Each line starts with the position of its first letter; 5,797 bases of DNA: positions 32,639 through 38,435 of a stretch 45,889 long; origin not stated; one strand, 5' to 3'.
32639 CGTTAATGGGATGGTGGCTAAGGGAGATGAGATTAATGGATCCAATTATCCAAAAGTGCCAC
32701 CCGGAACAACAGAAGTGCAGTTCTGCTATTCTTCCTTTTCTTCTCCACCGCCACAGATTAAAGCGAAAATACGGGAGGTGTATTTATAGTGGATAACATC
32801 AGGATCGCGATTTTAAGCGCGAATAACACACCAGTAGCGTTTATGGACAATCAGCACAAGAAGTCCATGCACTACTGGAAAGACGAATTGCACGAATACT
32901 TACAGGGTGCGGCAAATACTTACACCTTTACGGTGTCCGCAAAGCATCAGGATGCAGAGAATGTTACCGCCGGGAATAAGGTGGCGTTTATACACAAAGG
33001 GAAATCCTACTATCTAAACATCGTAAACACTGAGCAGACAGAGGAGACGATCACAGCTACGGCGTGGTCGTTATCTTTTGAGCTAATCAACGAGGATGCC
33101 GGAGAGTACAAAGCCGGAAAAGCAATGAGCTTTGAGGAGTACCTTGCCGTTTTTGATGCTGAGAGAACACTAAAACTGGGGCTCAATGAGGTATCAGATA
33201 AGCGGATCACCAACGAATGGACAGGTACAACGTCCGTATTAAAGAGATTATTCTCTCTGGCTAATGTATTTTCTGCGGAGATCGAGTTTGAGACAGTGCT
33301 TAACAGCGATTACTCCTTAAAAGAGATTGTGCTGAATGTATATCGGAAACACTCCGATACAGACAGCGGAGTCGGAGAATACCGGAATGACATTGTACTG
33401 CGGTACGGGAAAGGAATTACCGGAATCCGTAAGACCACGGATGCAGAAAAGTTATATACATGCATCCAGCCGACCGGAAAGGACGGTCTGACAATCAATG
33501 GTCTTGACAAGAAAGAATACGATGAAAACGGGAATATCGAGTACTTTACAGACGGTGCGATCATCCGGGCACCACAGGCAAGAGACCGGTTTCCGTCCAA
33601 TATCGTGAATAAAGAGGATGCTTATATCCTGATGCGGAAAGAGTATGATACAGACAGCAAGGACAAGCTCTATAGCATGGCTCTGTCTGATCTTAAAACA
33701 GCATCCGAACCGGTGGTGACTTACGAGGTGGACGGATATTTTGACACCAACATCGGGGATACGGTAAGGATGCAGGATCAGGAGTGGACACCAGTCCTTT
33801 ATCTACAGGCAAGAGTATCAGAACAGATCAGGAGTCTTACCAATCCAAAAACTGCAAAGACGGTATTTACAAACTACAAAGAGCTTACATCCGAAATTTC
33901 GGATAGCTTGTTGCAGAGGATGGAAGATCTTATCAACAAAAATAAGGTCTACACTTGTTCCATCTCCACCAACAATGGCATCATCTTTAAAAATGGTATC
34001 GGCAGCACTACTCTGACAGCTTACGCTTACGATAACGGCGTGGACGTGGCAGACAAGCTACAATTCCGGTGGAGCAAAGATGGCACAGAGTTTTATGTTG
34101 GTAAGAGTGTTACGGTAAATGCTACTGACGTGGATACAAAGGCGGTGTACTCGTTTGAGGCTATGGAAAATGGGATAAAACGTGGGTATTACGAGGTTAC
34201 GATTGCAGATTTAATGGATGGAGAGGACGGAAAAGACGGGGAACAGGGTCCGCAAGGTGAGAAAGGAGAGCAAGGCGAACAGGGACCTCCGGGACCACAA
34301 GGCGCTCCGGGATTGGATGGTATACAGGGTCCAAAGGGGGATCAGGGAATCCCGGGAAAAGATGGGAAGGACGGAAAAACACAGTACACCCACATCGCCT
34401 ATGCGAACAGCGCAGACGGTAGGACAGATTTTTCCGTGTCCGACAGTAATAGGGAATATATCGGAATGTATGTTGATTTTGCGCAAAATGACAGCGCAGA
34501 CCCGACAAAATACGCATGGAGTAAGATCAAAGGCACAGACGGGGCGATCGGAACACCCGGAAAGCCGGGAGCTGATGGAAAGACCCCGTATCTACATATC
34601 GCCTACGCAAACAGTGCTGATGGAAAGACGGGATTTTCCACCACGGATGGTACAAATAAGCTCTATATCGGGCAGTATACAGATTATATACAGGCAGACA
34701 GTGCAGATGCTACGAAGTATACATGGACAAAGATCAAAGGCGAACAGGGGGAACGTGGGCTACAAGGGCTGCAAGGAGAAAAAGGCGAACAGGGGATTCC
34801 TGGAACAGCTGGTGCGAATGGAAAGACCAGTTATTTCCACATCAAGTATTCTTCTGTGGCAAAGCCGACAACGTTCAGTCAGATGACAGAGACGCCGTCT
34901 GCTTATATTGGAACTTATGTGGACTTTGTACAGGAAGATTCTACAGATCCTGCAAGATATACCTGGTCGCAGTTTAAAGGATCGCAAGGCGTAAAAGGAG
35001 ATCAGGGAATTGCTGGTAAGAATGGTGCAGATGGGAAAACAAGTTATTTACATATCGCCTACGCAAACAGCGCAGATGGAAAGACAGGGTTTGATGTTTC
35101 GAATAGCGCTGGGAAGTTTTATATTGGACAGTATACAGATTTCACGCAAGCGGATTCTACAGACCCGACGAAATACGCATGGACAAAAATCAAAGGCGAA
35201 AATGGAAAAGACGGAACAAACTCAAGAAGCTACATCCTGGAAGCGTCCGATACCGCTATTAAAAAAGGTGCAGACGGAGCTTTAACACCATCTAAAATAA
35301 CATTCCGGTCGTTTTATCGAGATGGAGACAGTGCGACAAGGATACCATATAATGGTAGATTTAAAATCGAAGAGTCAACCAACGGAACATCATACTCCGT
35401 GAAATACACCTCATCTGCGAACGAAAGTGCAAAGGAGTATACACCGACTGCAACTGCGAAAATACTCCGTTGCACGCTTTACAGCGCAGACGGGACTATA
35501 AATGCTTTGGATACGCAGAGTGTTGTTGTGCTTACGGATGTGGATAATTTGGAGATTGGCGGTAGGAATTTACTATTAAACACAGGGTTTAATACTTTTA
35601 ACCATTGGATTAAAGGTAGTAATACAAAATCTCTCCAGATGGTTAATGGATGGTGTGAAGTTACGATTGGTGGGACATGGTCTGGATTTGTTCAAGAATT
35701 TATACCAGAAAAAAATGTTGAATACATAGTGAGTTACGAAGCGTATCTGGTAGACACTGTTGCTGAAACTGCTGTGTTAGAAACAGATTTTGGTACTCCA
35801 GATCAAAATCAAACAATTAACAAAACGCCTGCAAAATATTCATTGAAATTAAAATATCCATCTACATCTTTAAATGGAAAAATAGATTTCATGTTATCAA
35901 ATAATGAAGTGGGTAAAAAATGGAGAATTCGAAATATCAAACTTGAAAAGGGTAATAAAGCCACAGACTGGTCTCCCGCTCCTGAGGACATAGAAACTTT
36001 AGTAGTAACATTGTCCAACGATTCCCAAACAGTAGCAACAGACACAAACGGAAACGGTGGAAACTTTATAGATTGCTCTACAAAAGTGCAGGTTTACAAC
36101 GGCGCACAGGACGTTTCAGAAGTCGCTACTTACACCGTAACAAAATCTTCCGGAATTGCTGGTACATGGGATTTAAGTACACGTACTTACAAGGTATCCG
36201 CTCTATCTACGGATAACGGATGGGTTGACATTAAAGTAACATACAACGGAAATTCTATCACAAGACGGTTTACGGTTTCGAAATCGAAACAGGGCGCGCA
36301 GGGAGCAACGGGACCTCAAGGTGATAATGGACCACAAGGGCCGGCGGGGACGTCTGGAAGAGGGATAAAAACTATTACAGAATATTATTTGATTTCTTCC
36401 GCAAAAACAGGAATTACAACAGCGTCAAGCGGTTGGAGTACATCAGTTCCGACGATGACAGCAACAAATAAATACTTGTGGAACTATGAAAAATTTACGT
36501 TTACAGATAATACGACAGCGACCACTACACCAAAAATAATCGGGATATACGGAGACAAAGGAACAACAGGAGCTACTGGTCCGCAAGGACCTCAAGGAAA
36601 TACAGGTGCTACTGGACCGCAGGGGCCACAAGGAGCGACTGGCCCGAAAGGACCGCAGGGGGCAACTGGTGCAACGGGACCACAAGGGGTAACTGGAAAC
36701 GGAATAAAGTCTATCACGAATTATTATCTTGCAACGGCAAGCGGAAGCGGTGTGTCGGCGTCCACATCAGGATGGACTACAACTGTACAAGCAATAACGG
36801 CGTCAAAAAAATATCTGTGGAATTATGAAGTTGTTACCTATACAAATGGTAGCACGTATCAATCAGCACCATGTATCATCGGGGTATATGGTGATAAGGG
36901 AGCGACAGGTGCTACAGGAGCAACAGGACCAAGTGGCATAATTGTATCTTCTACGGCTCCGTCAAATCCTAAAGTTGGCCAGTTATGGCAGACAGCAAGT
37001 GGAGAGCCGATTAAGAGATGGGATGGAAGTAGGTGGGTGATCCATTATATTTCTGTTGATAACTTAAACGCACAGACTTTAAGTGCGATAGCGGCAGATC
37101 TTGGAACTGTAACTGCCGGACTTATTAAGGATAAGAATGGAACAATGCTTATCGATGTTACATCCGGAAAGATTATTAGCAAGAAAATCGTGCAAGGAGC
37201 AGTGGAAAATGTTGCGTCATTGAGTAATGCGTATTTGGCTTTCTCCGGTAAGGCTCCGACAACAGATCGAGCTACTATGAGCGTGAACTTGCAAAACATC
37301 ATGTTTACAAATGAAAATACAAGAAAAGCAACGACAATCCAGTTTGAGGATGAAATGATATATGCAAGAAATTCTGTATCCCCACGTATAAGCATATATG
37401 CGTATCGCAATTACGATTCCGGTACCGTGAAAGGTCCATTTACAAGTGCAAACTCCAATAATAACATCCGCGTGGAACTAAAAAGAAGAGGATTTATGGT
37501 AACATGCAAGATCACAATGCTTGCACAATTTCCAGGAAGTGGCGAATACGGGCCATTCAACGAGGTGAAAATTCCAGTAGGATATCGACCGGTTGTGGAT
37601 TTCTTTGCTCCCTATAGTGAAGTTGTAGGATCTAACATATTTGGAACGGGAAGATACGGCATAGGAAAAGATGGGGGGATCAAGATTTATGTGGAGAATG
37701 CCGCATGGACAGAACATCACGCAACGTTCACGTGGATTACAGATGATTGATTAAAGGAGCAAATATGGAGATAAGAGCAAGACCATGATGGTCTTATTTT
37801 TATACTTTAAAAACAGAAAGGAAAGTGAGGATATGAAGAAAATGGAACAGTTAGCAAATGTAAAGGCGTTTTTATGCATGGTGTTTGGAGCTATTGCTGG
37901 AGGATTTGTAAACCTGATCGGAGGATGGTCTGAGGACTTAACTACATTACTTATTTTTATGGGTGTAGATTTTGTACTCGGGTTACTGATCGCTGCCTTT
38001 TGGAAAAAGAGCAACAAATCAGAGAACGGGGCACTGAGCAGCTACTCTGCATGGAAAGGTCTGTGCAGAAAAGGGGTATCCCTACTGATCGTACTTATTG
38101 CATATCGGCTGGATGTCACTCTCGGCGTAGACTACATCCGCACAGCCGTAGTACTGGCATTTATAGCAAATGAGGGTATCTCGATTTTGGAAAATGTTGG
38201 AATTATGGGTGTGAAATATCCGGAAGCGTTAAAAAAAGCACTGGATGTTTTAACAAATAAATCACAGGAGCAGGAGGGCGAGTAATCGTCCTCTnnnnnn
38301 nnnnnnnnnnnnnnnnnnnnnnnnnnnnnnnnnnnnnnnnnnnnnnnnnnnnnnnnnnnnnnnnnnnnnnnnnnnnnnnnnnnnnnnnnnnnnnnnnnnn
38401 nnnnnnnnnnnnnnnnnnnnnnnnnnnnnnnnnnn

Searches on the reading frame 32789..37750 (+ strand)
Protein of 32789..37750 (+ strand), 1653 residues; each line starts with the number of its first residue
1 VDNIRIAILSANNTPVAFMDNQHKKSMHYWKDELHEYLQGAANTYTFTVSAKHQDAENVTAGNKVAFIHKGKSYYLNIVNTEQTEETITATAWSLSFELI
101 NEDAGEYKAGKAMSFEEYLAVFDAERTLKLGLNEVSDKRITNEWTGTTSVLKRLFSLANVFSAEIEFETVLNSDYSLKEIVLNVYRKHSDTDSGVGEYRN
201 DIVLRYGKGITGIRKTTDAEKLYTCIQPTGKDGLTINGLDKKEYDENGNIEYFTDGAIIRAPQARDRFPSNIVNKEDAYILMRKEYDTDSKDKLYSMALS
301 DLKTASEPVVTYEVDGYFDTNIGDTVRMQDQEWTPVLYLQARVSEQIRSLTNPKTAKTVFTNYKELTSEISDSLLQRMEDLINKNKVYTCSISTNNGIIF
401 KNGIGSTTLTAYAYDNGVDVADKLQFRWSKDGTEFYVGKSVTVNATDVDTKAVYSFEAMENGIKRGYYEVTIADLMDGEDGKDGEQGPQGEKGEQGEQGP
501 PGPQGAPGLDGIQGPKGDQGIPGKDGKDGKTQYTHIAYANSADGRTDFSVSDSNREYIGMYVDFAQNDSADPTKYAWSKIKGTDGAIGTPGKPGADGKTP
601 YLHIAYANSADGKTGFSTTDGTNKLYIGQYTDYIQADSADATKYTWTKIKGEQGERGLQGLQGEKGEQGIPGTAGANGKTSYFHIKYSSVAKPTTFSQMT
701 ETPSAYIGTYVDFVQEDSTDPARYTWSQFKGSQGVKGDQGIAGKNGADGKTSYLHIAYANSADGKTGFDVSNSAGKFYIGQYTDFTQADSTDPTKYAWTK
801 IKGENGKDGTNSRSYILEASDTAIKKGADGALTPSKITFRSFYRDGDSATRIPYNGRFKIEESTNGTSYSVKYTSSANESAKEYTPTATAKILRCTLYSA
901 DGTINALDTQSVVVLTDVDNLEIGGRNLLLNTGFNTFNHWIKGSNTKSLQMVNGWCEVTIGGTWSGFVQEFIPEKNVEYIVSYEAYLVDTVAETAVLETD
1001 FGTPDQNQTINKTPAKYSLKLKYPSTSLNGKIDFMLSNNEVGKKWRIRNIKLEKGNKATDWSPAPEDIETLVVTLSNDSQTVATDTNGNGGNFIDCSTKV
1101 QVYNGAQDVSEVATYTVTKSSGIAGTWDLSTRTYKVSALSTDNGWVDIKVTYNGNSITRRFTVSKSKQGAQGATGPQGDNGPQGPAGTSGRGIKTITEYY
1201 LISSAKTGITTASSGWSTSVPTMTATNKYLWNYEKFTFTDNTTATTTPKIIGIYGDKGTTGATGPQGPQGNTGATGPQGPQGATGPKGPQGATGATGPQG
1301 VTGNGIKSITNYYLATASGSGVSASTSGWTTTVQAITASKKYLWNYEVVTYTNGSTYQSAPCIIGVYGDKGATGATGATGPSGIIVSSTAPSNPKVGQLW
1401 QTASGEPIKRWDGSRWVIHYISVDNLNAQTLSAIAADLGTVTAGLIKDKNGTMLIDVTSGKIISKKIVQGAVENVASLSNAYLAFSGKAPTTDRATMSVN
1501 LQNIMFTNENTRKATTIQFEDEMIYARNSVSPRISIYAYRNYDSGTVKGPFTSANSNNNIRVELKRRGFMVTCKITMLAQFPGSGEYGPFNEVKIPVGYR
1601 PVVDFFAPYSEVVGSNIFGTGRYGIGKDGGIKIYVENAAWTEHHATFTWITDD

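Call 39: search_protein_families(library=pfam, proteins=[window:32789-37750:+], max_evalue=0.01)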
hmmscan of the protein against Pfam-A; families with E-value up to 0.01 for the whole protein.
window:32789-37750:+ (1653 aa): 3 families
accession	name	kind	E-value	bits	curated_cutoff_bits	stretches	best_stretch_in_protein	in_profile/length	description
PF01391.23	Collagen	-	1.2e-27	95.8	27.2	3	477-530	3-56/60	Collagen triple helix repeat (20 copies)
PF21470.2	BppU-like_C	-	9.9e-12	45.2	27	1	706-730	3-27/59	Minor structural protein 5-like, C-terminal domain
PF06605.17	Prophage_tail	-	1.5e-08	35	31.3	1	139-365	46-241/250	Prophage endopeptidase tail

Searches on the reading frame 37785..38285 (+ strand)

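Call 41: search_protein_families(library=padloc, proteins=[window:37785-38285:+], max_evalue=0.001)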
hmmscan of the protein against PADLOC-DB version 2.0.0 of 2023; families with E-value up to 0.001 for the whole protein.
window:37785-38285:+ (166 aa): 0 families

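Call 45: search_protein_families(library=pfam, proteins=[window:37785-38285:+], max_evalue=0.001)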
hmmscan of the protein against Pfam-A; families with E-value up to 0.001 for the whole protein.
window:37785-38285:+ (166 aa): 1 family
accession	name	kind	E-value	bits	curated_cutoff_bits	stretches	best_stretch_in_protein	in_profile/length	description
PF05105.17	Phage_holin_4_1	-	1.2e-31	109.7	22.2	1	43-158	5-116/116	Bacteriophage holin family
